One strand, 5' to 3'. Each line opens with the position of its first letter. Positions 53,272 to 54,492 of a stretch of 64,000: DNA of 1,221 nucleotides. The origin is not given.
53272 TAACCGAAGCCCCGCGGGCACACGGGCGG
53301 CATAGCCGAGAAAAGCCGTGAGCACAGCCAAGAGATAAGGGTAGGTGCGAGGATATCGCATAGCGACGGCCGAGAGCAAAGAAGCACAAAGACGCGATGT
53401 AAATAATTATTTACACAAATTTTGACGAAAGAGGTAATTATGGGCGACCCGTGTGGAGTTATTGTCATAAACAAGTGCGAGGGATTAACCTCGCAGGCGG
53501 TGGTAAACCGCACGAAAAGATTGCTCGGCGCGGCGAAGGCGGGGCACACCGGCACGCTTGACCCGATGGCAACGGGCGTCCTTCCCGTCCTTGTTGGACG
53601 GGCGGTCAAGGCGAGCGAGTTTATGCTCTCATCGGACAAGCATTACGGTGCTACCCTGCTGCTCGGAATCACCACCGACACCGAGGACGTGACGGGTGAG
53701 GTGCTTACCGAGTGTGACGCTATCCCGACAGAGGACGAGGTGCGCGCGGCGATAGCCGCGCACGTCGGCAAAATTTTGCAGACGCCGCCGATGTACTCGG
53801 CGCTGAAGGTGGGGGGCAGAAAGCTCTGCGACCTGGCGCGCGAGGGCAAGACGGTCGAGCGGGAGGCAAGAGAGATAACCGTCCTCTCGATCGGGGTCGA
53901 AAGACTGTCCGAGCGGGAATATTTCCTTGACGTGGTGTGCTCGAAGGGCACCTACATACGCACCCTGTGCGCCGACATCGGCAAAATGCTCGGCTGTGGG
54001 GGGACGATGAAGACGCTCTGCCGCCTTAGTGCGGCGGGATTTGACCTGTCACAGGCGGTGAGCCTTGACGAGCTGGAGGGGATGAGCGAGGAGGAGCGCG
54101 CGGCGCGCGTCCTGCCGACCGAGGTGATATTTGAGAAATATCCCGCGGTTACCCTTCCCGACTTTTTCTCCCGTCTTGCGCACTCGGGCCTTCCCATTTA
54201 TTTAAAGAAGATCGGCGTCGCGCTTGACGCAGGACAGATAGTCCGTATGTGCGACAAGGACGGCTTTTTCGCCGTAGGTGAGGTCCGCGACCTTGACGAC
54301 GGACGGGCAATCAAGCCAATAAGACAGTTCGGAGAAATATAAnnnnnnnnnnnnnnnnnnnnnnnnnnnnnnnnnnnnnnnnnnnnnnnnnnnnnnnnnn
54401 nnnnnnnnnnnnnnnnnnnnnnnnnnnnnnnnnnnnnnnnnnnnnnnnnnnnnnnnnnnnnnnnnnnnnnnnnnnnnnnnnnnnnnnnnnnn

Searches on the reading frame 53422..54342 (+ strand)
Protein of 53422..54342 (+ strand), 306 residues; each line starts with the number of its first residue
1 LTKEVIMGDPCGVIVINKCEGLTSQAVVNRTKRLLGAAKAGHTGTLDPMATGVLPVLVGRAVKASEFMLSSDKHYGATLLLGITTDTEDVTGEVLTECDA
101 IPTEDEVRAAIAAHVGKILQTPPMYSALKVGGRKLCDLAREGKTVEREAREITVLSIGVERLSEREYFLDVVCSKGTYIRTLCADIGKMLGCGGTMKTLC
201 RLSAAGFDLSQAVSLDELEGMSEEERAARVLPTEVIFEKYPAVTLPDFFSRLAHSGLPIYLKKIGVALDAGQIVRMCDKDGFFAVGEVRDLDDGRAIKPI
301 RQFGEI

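Call 11: search_protein_families(library=pfam, proteins=[window:53422-54342:+], max_evalue=0.001)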
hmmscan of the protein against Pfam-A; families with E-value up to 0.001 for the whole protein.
window:53422-54342:+ (306 aa): 2 families
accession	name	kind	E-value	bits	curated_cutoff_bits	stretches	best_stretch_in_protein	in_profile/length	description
PF01509.24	TruB_N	-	2.9e-50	171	27.3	1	32-179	1-149/149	TruB family pseudouridylate synthase (N terminal domain)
PF16198.10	TruB_C_2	-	2.6e-12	47.1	29.3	1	180-235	1-63/66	tRNA pseudouridylate synthase B C-terminal domain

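Call 74: list_cluster_members(proteins=[P0001, P0003, P0006, window:53422-54339:+])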
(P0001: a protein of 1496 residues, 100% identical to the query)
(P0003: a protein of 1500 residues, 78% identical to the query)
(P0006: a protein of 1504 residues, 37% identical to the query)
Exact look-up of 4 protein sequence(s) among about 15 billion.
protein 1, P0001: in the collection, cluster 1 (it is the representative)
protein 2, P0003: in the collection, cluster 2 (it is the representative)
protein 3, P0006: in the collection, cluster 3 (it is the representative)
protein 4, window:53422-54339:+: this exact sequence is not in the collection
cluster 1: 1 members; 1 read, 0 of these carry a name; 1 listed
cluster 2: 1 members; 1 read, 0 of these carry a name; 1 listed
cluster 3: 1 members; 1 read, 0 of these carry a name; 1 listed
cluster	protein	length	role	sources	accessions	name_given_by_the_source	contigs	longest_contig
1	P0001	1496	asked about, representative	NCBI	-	-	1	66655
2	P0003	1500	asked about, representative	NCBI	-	-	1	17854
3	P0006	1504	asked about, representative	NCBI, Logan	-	-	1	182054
